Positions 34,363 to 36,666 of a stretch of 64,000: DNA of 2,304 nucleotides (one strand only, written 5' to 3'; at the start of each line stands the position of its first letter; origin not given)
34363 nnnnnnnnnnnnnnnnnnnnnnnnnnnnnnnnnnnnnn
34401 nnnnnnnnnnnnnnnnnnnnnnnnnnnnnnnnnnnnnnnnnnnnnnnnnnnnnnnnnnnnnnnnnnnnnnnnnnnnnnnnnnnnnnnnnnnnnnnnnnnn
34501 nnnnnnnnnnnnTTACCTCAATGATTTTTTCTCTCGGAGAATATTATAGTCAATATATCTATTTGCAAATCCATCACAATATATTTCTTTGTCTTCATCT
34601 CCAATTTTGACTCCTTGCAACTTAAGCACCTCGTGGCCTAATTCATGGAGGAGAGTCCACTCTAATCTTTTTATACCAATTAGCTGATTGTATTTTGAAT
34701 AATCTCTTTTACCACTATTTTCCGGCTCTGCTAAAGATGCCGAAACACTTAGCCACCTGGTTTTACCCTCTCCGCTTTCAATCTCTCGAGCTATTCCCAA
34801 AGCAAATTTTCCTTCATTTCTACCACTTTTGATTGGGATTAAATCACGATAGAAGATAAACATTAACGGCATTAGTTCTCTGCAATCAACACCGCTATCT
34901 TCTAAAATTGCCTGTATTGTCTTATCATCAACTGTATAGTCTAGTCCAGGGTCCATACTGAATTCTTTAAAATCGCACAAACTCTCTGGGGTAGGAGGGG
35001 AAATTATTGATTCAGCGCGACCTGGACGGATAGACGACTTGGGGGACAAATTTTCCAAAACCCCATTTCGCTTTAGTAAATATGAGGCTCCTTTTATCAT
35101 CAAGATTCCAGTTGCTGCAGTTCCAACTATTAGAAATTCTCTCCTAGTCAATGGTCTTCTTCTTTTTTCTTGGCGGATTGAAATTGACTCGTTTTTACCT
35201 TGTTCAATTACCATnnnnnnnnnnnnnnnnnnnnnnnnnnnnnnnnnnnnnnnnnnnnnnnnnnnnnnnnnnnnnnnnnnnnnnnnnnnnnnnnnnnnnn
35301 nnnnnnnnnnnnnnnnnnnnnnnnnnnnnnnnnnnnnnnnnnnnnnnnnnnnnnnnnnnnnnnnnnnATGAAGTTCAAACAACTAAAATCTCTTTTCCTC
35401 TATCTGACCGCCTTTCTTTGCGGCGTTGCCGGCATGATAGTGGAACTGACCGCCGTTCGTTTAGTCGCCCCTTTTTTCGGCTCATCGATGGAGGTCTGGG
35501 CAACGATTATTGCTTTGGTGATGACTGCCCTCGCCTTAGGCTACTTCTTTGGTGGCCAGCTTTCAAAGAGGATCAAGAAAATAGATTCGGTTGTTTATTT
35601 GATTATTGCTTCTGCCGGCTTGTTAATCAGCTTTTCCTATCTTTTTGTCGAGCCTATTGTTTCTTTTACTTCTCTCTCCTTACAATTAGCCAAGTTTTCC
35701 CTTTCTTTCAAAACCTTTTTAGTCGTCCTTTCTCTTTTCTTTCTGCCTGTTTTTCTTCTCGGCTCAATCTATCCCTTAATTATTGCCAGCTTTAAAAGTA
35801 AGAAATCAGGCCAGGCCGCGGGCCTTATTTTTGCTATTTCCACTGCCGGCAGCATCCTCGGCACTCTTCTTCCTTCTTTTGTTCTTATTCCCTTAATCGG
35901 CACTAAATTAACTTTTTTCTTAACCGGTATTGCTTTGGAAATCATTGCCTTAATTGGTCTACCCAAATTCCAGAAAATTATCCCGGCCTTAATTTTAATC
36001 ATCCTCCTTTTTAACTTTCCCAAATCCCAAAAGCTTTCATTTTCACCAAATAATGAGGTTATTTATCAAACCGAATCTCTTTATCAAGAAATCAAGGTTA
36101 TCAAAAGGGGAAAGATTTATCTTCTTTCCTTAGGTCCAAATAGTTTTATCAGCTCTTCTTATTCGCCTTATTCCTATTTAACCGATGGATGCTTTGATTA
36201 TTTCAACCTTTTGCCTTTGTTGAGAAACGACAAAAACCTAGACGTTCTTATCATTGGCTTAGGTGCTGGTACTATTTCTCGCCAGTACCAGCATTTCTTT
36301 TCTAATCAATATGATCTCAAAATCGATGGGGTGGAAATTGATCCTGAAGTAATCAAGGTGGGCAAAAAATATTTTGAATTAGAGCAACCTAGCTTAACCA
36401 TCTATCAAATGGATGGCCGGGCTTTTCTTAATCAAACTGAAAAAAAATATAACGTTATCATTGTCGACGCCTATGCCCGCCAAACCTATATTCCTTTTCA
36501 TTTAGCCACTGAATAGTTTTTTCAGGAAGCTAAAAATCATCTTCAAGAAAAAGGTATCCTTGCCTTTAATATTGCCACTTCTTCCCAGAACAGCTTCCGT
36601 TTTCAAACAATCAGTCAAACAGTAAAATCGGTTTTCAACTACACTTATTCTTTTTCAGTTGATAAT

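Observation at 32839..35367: Two secreted HExxH proteins are each preceded by a duplicated ~100-bp promoter/5'-UTR module with an extended -10 box and an SD-sequestering hairpin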

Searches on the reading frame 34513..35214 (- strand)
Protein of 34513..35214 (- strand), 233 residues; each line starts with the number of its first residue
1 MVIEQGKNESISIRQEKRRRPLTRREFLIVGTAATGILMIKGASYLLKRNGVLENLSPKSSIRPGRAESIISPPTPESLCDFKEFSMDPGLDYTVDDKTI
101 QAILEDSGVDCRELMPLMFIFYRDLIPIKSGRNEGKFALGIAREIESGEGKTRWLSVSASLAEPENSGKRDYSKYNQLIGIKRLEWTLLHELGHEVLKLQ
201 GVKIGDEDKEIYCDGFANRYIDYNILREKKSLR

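Call 9: search_protein_families(library=pfam, proteins=[window:34513-35214:-], max_evalue=0.1)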
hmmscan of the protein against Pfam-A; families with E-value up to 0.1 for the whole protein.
window:34513-35214:- (233 aa): 1 family
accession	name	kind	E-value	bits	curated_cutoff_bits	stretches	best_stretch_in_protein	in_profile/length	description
PF10399.14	UCR_Fe-S_N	-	0.022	14.6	24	1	22-36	9-23/41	Ubiquitinol-cytochrome C reductase Fe-S subunit TAT signal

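Call 14: find_homologous_proteins(query=window:34513-35214:-)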
Query window:34513-35214:- (233 aa): 1 proteins with E <= 0.001 among 307 candidates.
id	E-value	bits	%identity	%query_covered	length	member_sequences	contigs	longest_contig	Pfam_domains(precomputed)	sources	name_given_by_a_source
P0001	7.0e-150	515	100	100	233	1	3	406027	-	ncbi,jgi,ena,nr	ncbi:MAG TPA: hypothetical protein VMY36_04465 [Patescibacteria group bacterium]|nr:hypothetical pro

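Call 37: find_encoding_contigs(protein=window:34513-35214:-, flank=10000, max_places=6)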
Protein window:34513-35214:- (233 aa): 7 contigs read that carry it; 1 place shown.
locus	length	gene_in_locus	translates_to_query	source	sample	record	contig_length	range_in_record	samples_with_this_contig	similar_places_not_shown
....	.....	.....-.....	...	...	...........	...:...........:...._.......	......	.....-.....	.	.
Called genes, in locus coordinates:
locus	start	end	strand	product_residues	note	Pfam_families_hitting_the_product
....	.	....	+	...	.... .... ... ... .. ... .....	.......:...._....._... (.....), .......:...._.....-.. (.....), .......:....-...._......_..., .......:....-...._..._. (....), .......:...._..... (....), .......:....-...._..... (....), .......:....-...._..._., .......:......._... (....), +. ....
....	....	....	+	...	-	-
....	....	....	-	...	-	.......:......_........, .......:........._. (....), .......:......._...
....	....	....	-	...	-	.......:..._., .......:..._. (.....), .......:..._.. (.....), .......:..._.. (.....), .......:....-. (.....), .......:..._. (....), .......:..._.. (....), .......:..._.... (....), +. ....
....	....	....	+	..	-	-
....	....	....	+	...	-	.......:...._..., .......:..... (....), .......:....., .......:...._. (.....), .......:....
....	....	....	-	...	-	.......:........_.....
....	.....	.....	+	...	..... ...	-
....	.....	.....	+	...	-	-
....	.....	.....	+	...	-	-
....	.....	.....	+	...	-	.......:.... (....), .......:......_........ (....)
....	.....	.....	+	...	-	-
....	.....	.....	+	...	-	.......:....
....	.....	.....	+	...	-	-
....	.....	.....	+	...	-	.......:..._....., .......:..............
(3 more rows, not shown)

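Call 40: search_solved_structures(query=window:34513-35214:-, max_evalue=10)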
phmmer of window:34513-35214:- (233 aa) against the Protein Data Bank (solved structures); distinct sequences matched with E-value up to 10: 0.

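Call 59: predict_structure(protein=window:34513-35214:-)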
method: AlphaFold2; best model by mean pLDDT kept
length: 233 residues; sequences in the alignment: 1
mean_pLDDT: 36.3   pTM: 0.29
mean pLDDT of the five models: 36.3, 35.5, 33.2, 29.8, 26.8
residues with pLDDT >= 90: 0; 70-90: 0; 50-70: 5; < 50: 228
segments of 3 or more residues with pLDDT < 50: 1-40, 42-104, 106-109, 112-193, 195-233
pLDDT, mean of each block of 10 residues (from residue 1): 26 28 40 47 44 33 27 41 37 39 46 41 33 32 33 30 31 31 42 46 44 39 29 26
secondary structure, 60 per line:
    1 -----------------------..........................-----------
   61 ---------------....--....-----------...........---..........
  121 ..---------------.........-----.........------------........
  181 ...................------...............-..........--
elements in order: H24-49 H76-79 H82-85 H97-107 H111-122 E138-146 E152-160 H173-199 H206-220 H222-231

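Call 94: search_protein_families(library=ncbifam, proteins=[window:34513-35214:-], max_evalue=0.01)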
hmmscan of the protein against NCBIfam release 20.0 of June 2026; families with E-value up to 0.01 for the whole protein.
window:34513-35214:- (233 aa): 0 families

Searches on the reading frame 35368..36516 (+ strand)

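Call 9: search_protein_families(library=pfam, proteins=[window:35368-36516:+], max_evalue=0.1)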
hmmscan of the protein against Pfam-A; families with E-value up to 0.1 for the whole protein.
window:35368-36516:+ (382 aa): 3 families
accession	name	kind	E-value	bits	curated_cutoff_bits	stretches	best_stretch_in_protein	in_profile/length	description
PF01564.23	Spermine_synth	-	1e-09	38.7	22.9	1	282-369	11-100/186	Spermine/spermidine synthase domain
PF13649.12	Methyltransf_25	-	0.00073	20.6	27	1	293-366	1-70/97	Methyltransferase domain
PF05175.20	MTS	-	0.082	13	23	0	281-366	23-104/170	Methyltransferase small domain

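Call 94: search_protein_families(library=ncbifam, proteins=[window:35368-36516:+], max_evalue=0.01)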
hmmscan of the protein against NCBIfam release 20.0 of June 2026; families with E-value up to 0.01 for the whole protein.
window:35368-36516:+ (382 aa): 7 families
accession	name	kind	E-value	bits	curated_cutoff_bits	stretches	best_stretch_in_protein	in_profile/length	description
NF037959.1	MFS_SpdSyn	subfamily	7.2e-44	150.3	40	1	21-381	3-364/480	fused MFS/spermidine synthase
NF002956.0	PRK03612.1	equivalog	1.8e-16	59.6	472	1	4-367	15-382/522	polyamine aminopropyltransferase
NF002010.0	PRK00811.1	equivalog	1.3e-11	44.3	260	1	228-368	22-160/287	polyamine aminopropyltransferase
NF003380.0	PRK04457.1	equivalog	5.5e-11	42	304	1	284-375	64-154/265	polyamine aminopropyltransferase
TIGR00417.1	speE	equivalog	2.6e-10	40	249.55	1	231-368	19-153/271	spermidine synthase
TIGR00537.1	hemK_rel_arch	hypoth_equivalog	0.0015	18.3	87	1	279-367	9-89/179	HemK2/MTQ2 family protein methyltransferase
NF011529.0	PRK14968.1-3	equivalog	0.0091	15.4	162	0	279-368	24-106/198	putative methyltransferase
